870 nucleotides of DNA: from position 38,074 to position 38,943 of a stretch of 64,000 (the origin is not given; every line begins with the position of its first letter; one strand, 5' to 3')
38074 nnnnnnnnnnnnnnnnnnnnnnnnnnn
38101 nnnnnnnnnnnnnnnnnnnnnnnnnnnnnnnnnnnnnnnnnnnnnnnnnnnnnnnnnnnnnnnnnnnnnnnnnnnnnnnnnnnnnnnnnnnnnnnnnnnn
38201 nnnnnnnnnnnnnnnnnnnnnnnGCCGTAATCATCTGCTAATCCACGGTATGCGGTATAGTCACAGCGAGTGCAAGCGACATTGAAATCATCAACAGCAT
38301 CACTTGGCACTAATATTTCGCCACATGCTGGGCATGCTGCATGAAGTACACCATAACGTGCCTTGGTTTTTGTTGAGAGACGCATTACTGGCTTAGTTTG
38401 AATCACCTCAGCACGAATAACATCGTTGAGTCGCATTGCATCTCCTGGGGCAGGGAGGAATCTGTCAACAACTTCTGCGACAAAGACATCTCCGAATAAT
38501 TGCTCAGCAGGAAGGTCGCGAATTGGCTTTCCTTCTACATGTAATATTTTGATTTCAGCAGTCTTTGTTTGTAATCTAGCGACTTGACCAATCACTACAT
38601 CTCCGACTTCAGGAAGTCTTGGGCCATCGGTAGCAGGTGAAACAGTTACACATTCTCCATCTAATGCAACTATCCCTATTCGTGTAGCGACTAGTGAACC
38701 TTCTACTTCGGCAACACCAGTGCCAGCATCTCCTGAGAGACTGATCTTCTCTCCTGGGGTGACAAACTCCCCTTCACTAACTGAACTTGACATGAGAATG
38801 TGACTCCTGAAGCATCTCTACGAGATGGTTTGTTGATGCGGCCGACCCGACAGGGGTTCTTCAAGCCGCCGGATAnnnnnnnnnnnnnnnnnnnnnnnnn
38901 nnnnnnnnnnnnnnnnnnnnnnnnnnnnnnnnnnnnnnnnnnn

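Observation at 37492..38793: Exosome cap protein Csl4 fused to an extra zinc ribbon, an RRM domain and RGG boxes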

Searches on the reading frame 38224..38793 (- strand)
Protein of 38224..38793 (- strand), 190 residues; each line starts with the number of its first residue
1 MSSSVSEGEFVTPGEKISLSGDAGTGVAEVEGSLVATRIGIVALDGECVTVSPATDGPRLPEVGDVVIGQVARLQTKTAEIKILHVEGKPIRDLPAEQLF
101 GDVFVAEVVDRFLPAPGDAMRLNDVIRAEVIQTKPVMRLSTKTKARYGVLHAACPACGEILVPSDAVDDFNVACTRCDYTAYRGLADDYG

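Call 25: search_protein_representatives(protein=window:38224-38793:-)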
Query: 190 residues. Proteins with E-value up to 0.001 (for the whole library): 346; up to 1e-10: 79; up to 1e-30: 6. The best 150 are listed.
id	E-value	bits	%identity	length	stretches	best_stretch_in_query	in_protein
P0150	3.7e-59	215.7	63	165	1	3-160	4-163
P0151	3.4e-42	160.4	43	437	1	6-190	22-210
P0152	2.1e-37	144.8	45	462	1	4-190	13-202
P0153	4.1e-36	140.6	45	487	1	8-190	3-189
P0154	1.7e-35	138.6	43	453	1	9-190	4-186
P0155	2.0e-34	135.2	44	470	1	8-190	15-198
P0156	1.2e-30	122.8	43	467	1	9-189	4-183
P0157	8.0e-30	120.1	38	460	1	13-190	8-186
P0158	3.0e-29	118.2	50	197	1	86-190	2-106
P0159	3.9e-28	114.6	37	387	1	9-190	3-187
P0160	1.1e-25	106.7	37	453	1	9-190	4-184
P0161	3.1e-25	105.2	39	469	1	9-190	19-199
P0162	6.1e-25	104.2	44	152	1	24-159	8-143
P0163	6.2e-25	104.2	48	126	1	1-124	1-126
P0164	1.9e-23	99.4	33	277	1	20-190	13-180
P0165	3.3e-22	95.3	41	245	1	49-179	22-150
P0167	1.8e-20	89.6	38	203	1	10-164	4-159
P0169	1.8e-19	86.3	37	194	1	11-190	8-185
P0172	2.2e-17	79.6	33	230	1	7-190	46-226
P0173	2.4e-17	79.5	36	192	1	7-186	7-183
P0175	4.8e-17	78.5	33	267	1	5-190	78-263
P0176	1.1e-16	77.4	35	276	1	7-190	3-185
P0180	8.0e-16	74.5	32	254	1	4-190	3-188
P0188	3.9e-14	69.0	31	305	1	10-190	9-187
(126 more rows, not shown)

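Call 26: search_protein_families(library=pfam, proteins=[P0151, P0152, P0153, P0155, P0157, P0159, P0161, P0164, P0176, P0188], max_evalue=0.001)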
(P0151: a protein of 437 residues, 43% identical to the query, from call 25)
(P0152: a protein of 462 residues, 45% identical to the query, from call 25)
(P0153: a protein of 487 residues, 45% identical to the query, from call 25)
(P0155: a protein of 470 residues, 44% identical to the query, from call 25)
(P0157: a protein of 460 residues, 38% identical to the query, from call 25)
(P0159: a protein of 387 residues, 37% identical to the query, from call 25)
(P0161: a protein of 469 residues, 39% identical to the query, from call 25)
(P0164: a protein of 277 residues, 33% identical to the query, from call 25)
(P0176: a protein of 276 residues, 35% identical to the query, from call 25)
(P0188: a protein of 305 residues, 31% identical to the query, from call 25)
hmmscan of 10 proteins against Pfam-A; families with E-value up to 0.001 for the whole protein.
P0151 (437 aa): 3 families
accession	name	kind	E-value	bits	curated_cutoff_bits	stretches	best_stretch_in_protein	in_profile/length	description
PF00076.28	RRM_1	-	1.1e-20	73.7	20.7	1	349-418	1-69/70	RNA recognition motif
PF23477.1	zf_Tbcl_2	-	2.1e-12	46.9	27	1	282-316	1-35/37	Probable treble clef zinc finger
PF16367.11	RRM_7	-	4.8e-06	26.9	27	1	348-412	3-73/94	RNA recognition motif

P0152 (462 aa): 7 families
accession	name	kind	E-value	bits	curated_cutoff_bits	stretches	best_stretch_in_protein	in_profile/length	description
PF00076.28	RRM_1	-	2.5e-44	149.4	20.7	2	267-336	1-69/70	RNA recognition motif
PF16367.11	RRM_7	-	1.2e-10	41.6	27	1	265-296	2-32/94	RNA recognition motif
PF03880.21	DbpA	-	1.6e-06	28.5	25.6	0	402-431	41-70/72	DbpA RNA binding domain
PF08777.17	RRM_3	-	3.7e-06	27.4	22.9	0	269-331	6-64/102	RNA binding motif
PF13893.12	RRM_5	-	1e-05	25.7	27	0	357-438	25-103/125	RNA recognition motif. (a.k.a. RRM, RBD, or RNP domain)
PF14382.12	ECR1_N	-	7.6e-05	22.9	27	1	20-55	2-37/38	Exosome complex exonuclease RRP4 N-terminal region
PF16842.11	RRM_occluded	-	0.00014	22.1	30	0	371-435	14-74/79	Occluded RNA-recognition motif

P0153 (487 aa): 5 families
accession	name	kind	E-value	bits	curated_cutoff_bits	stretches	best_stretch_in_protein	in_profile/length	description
PF00076.28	RRM_1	-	8.7e-40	134.9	20.7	2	269-339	1-70/70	RNA recognition motif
PF16367.11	RRM_7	-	3.7e-07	30.5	27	0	370-398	1-29/94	RNA recognition motif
PF16842.11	RRM_occluded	-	2.2e-05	24.7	30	0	278-340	13-70/79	Occluded RNA-recognition motif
PF24475.1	RBD_DEAH11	-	0.00028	21.4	28.4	0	301-341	72-111/115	DEAH11-like, RNA-binding domain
PF08777.17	RRM_3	-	0.00056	20.4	22.9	0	271-332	6-61/102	RNA binding motif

P0155 (470 aa): 5 families
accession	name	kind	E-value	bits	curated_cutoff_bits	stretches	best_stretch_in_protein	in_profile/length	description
PF00076.28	RRM_1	-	7.7e-39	131.8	20.7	2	351-420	1-69/70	RNA recognition motif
PF24475.1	RBD_DEAH11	-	1.9e-08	34.9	28.4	0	282-327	69-113/115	DEAH11-like, RNA-binding domain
PF14382.12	ECR1_N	-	1.4e-05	25.2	27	1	17-53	1-37/38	Exosome complex exonuclease RRP4 N-terminal region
PF25701.1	RRM_YTH1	-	3e-05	24.2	35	0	350-415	4-64/75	YTH1-like RRM domain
PF13893.12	RRM_5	-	0.00046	20.3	27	0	293-326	65-98/125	RNA recognition motif. (a.k.a. RRM, RBD, or RNP domain)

P0157 (460 aa): 2 families
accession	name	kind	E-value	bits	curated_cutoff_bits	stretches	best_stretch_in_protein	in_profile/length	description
PF23477.1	zf_Tbcl_2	-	1.4e-21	76.4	27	2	300-330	4-34/37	Probable treble clef zinc finger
PF12773.13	DZR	-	0.00063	20.3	27.3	0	150-175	14-32/45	Double zinc ribbon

P0159 (387 aa): 2 families
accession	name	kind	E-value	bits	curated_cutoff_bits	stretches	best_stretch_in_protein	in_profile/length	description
PF00076.28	RRM_1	-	1.3e-16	60.7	20.7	1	242-311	1-69/70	RNA recognition motif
PF14382.12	ECR1_N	-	0.00073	19.7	27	0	4-40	1-36/38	Exosome complex exonuclease RRP4 N-terminal region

P0161 (469 aa): 2 families
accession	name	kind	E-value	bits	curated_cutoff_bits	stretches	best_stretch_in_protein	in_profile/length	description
PF00076.28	RRM_1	-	2.5e-36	123.8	20.7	2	274-342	1-69/70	RNA recognition motif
PF14382.12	ECR1_N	-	5e-10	39.4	27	1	20-57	1-38/38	Exosome complex exonuclease RRP4 N-terminal region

P0164 (277 aa): 1 family
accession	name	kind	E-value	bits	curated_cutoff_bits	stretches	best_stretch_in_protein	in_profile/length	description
PF14382.12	ECR1_N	-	1.4e-05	25.2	27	1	1-36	1-36/38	Exosome complex exonuclease RRP4 N-terminal region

P0176 (276 aa): 2 families
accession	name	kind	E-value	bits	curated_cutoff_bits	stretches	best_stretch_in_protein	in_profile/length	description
PF14382.12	ECR1_N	-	1.6e-11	44.2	27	1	6-42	1-37/38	Exosome complex exonuclease RRP4 N-terminal region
PF10447.15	EXOSC1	-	0.00045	21.3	21.2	0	62-89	3-30/112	Exosome component EXOSC1/CSL4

P0188 (305 aa): 1 family
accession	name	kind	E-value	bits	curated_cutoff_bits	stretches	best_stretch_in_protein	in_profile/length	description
PF14382.12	ECR1_N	-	3.9e-12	46.2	27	1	9-45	1-37/38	Exosome complex exonuclease RRP4 N-terminal region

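Call 28: list_cluster_members(proteins=[P0151, P0152, P0153, P0154, P0155, P0156, P0157, P0159, P0160, P0161])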
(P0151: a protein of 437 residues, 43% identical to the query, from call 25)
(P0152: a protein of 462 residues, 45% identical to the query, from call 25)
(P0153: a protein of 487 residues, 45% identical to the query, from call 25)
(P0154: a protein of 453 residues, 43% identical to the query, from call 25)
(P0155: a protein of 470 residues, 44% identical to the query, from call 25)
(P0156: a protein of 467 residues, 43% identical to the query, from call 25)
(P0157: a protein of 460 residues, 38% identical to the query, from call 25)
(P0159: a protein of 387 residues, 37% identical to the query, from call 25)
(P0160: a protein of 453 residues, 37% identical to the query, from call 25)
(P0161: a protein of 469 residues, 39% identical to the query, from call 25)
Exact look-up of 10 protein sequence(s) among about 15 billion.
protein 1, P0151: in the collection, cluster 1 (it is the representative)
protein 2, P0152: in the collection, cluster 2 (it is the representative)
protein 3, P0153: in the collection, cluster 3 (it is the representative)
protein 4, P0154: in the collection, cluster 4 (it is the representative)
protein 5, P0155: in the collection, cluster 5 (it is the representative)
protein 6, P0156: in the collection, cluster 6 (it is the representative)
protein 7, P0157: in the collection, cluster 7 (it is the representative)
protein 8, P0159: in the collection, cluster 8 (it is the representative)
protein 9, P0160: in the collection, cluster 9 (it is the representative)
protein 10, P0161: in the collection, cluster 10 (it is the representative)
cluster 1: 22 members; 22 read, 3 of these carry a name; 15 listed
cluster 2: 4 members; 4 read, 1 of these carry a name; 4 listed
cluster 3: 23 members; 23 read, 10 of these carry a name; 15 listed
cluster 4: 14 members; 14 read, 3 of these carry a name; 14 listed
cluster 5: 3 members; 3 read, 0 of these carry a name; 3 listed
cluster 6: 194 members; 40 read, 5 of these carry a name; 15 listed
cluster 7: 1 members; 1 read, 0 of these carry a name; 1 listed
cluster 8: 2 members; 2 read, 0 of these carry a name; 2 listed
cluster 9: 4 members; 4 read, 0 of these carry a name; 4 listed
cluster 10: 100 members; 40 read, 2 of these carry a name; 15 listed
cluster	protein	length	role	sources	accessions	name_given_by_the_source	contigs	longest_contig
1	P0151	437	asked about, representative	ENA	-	-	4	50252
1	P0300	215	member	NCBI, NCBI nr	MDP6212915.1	MAG: hypothetical protein QGF32_05135, partial [Candidatus Thalassarchaeaceae archaeon] | hypothetical protein [Candidatus Thalassarchaeaceae archaeon]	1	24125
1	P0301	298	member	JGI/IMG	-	CxxC-x17-CxxC domain-containing protein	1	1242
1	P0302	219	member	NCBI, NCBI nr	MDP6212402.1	MAG: hypothetical protein QGF32_02455, partial [Candidatus Thalassarchaeaceae archaeon] | hypothetical protein [Candidatus Thalassarchaeaceae archaeon]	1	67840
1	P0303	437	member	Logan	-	-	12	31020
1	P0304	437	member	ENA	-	-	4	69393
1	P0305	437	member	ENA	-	-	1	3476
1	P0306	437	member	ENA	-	-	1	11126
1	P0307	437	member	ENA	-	-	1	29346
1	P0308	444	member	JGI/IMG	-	-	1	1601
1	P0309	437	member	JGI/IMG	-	-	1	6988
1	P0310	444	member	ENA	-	-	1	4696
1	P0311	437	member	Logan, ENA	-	-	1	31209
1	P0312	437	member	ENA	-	-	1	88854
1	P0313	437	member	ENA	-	-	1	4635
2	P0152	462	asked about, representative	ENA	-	-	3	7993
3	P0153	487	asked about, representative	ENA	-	-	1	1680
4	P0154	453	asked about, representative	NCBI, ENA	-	-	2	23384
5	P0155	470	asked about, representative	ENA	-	-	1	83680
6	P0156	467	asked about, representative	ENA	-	-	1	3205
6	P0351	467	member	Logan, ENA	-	-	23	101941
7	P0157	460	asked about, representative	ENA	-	-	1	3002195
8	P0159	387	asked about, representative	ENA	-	-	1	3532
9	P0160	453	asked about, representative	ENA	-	-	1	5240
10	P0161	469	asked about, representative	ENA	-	-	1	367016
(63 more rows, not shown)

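Call 39: list_cluster_members(proteins=[P0164, P0165, P0167, P0169, P0172, P0173, P0175, P0176, P0180, P0188])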
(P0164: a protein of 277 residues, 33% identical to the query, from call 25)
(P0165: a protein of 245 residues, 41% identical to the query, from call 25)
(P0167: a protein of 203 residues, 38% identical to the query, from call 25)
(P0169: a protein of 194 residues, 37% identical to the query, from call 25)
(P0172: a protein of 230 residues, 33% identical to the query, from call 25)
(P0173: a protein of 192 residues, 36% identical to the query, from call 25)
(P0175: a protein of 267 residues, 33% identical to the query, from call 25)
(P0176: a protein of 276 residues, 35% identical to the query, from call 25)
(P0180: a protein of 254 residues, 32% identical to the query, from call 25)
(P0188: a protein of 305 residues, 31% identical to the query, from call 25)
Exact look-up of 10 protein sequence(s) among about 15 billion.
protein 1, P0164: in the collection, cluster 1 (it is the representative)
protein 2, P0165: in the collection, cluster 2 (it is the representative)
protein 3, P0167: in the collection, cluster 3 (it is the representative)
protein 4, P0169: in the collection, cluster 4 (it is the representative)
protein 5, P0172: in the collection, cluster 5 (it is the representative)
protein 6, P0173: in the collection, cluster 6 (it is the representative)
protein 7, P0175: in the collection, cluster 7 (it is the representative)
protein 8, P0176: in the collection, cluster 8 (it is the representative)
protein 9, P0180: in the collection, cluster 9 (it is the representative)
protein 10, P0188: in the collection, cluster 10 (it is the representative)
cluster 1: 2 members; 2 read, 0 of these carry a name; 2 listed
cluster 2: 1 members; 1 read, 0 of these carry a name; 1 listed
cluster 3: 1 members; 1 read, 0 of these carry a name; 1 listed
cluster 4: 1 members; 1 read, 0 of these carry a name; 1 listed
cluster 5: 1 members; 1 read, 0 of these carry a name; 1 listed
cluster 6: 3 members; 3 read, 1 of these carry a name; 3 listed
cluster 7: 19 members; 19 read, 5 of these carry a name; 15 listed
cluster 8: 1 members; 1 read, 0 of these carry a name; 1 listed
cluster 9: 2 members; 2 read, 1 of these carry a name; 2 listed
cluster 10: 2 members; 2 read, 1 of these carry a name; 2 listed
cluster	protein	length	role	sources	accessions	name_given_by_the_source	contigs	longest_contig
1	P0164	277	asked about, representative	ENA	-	-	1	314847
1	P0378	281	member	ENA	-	-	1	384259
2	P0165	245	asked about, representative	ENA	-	-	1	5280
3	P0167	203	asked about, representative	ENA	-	-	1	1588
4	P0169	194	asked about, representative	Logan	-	-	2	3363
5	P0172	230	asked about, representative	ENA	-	-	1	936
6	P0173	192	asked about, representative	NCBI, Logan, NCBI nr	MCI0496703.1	MAG: exosome complex RNA-binding protein Csl4 [Thermoplasmata archaeon] | exosome complex RNA-binding protein Csl4 [Thermoplasmata archaeon]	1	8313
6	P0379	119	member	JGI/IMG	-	-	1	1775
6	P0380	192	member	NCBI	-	-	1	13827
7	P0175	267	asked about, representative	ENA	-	-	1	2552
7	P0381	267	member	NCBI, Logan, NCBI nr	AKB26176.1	exosome complex RNA-binding protein Csl4 [Methanosarcina sp. MTP4]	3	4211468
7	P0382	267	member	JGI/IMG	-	exosome complex component CSL4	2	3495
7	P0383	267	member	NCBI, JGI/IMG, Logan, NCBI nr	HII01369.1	TPA: exosome complex RNA-binding protein Csl4 [Methanosarcinaceae archaeon] | exosome complex RNA-binding protein Csl4 [Methanosarcinaceae archaeon]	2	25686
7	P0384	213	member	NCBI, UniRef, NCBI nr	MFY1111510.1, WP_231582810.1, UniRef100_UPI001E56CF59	MAG: exosome complex RNA-binding protein Csl4 [Methanosarcinaceae archaeon] | exosome complex RNA-binding protein Csl4 n=1 Tax=Methanosarcina sp. MTP4 TaxID=1434100 ... | exosome complex RNA-binding protein Csl4 [Methanosarcina sp. MTP4]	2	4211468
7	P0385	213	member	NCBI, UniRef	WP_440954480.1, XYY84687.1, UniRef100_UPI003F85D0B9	exosome complex RNA-binding protein Csl4 [Methanosarcina sp. Mfa9] | exosome complex RNA-binding protein Csl4 n=1 Tax=Methanosarcina sp. Mfa9 TaxID=3439063 ...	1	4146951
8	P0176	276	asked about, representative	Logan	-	-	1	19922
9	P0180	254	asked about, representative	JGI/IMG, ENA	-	exosome complex component CSL4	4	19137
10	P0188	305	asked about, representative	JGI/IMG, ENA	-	-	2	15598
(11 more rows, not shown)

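Call 56: find_encoding_contigs(protein=P0157, flank=8000, max_places=1)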
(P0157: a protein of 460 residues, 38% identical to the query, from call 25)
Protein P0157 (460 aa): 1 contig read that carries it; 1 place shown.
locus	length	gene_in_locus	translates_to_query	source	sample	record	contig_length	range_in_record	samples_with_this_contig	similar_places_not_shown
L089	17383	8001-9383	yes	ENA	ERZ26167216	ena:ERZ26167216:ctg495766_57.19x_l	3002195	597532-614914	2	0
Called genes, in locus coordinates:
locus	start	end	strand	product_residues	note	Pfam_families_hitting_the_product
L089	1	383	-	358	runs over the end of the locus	PF01073:3Beta_HSD, PF01370:Epimerase, PF02719:Polysacc_synt_2, PF04321:RmlD_sub_bind, PF16363:GDP_Man_Dehyd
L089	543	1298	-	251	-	-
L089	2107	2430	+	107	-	-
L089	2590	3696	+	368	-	PF01118:Semialdhyde_dh, PF02774:Semialdhyde_dhC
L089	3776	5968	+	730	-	-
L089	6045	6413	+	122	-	-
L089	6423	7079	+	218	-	PF06325:PrmA, PF05175:MTS (weak), PF03602:Cons_hypoth95 (weak)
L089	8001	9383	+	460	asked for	PF23477:zf_Tbcl_2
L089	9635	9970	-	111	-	-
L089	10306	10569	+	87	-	-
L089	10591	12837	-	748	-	-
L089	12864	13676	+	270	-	PF00106:adh_short, PF01370:Epimerase (faint), PF13561:adh_short_C2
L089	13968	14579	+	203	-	PF13561:adh_short_C2 (faint), PF00106:adh_short (weak)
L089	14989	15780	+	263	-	PF03167:UDG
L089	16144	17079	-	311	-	PF02634:FdhD-NarQ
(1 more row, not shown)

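Call 57: find_encoding_contigs(protein=P0161, flank=8000, max_places=1)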
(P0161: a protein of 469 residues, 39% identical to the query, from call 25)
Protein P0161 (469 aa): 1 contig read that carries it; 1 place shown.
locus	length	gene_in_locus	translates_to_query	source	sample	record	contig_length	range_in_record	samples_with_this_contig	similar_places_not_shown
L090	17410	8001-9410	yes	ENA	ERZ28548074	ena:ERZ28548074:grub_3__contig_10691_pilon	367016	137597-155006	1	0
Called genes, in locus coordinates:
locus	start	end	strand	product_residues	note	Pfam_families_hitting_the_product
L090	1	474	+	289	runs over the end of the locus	-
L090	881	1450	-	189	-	PF02545:Maf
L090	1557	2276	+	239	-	PF06745:ATPase, PF13481:AAA_25, PF23442:DUF7125 (weak)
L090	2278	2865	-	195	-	PF01551:Peptidase_M23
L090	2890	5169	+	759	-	-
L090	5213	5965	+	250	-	PF00535:Glycos_transf_2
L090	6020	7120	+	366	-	-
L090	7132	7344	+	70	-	PF13240:Zn_Ribbon_1 (weak)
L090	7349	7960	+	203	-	PF10294:Methyltransf_16 (weak), PF03602:Cons_hypoth95, PF05175:MTS, PF06325:PrmA, PF13649:Methyltransf_25 (weak), PF13847:Methyltransf_31 (weak)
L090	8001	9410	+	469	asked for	PF14382:ECR1_N, PF00076:RRM_1, PF28441:RRM_11 (faint), PF00076:RRM_1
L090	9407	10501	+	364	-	PF04055:Radical_SAM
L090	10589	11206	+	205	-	-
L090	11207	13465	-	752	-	PF01702:TGT, PF14810:TGT_C2 (weak), PF01472:PUA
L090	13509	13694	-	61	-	-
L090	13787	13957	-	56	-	-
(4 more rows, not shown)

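Call 58: find_encoding_contigs(protein=P0351, flank=8000, max_places=1)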
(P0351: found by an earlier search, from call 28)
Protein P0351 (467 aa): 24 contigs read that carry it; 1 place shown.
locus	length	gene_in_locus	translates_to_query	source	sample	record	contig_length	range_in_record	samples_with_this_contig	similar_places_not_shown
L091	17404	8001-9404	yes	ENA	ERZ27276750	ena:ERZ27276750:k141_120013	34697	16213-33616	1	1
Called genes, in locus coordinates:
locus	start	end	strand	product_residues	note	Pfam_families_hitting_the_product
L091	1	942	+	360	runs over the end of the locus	PF10432:bact-PGI_C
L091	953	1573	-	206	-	PF01551:Peptidase_M23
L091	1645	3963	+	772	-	-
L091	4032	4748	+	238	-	PF00535:Glycos_transf_2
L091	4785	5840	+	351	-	PF01118:Semialdhyde_dh, PF02774:Semialdhyde_dhC (weak)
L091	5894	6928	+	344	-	-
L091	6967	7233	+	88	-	PF13240:Zn_Ribbon_1 (weak)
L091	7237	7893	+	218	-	PF05175:MTS, PF03602:Cons_hypoth95, PF06325:PrmA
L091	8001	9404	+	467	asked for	PF00076:RRM_1, PF16367:RRM_7 (faint), PF00076:RRM_1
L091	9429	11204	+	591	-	PF04055:Radical_SAM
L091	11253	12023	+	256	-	PF03167:UDG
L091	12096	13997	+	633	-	PF00501:AMP-binding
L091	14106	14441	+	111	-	-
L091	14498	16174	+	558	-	PF00931:NB-ARC (faint), PF13476:AAA_23 (faint), PF00005:ABC_tran, PF00006:ATP-synt_ab (faint), PF01926:MMR_HSR1 (faint), PF02463:SMC_N (faint), PF13304:AAA_21 (faint), PF00005:ABC_tran, +3 more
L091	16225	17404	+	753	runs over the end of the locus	?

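Call 64: search_protein_families(library=ncbifam, proteins=[P0156, P0161, P0157, P0173], max_evalue=0.0001)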
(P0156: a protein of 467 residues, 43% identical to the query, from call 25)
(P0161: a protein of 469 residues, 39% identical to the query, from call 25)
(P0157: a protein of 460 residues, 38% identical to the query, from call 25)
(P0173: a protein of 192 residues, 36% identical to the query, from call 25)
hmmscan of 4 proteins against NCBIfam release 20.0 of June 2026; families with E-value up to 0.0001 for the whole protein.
P0156 (467 aa): 9 families
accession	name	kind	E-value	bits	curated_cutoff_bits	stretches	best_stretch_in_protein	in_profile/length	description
NF058537.1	Rbp_regulator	equivalog_domain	3.1e-32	110.7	100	2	352-426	2-77/79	RNA-binding regulator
TIGR01622.1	SF-CC1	subfamily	1.6e-30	106.6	231.65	2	345-432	212-303/500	splicing factor, CC1-like family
NF034126.3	PRK09521.1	equivalog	4e-26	91.9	90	1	5-183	2-178/180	exosome complex RNA-binding protein Csl4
TIGR01628.1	PABP-1234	subfamily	1.7e-24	86.9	497.1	1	259-428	91-261/595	polyadenylate binding protein, human types 1, 2, 3, 4 family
TIGR01648.1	hnRNP-R-Q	subfamily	1.2e-19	70.5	317.85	1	253-330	55-133/577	hnRNP-R, Q splicing factor family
TIGR01642.1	U2AF_lg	subfamily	1.1e-18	67.1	310.3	2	258-343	298-384/510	U2 snRNP auxilliary factor, large subunit, splicing factor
TIGR01661.1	ELAV_HUD_SF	subfamily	1.6e-18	67.4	279.1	2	345-424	265-344/351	ELAV/HuD family splicing factor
TIGR01659.1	sex-lethal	subfamily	1.6e-15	57.6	486.2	1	244-412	95-257/346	sex-lethal family splicing factor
TIGR01645.1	half-pint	subfamily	1.7e-05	23.8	443.95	0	261-317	205-262/607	poly-U binding splicing factor, half-pint family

P0161 (469 aa): 10 families
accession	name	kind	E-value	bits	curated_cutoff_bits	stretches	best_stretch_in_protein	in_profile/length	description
NF058537.1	Rbp_regulator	equivalog_domain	7.7e-34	115.8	100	2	274-350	2-79/79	RNA-binding regulator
TIGR01622.1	SF-CC1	subfamily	6.2e-32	111.2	231.65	2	267-350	215-299/500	splicing factor, CC1-like family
NF034126.3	PRK09521.1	equivalog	2.9e-29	102.1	90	1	20-199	2-179/180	exosome complex RNA-binding protein Csl4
TIGR01628.1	PABP-1234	subfamily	6.4e-28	98.2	497.1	2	262-354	276-368/595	polyadenylate binding protein, human types 1, 2, 3, 4 family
TIGR01642.1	U2AF_lg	subfamily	5.4e-18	64.8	310.3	2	272-348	297-374/510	U2 snRNP auxilliary factor, large subunit, splicing factor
TIGR01661.1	ELAV_HUD_SF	subfamily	5e-17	62.5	279.1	1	274-448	6-177/351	ELAV/HuD family splicing factor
TIGR01659.1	sex-lethal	subfamily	9.4e-15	55.1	486.2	1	258-446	94-281/346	sex-lethal family splicing factor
TIGR01648.1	hnRNP-R-Q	subfamily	7.3e-14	51.5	317.85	1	271-341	58-129/577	hnRNP-R, Q splicing factor family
NF003181.1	PRK04163.1-1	equivalog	2.9e-09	36.4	200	1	19-155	3-132/221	exosome complex RNA-binding protein Rrp4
TIGR01645.1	half-pint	subfamily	8e-08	31.5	443.95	1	272-438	107-277/607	poly-U binding splicing factor, half-pint family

P0157 (460 aa): 2 families
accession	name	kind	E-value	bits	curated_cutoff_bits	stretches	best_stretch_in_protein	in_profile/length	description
NF034126.3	PRK09521.1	equivalog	1.4e-27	96.7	90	1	6-185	3-178/180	exosome complex RNA-binding protein Csl4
TIGR04272.1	cxxc_cxxc_Mbark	domain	1.9e-21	75.5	36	2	300-331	4-35/37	CxxC-x17-CxxC domain-containing protein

P0173 (192 aa): 2 families
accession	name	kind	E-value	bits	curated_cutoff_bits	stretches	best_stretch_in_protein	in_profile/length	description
NF034126.3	PRK09521.1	equivalog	5.1e-50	169.8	90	1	10-187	2-179/180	exosome complex RNA-binding protein Csl4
NF003181.1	PRK04163.1-1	equivalog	4.7e-07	29.2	200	1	7-141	1-128/221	exosome complex RNA-binding protein Rrp4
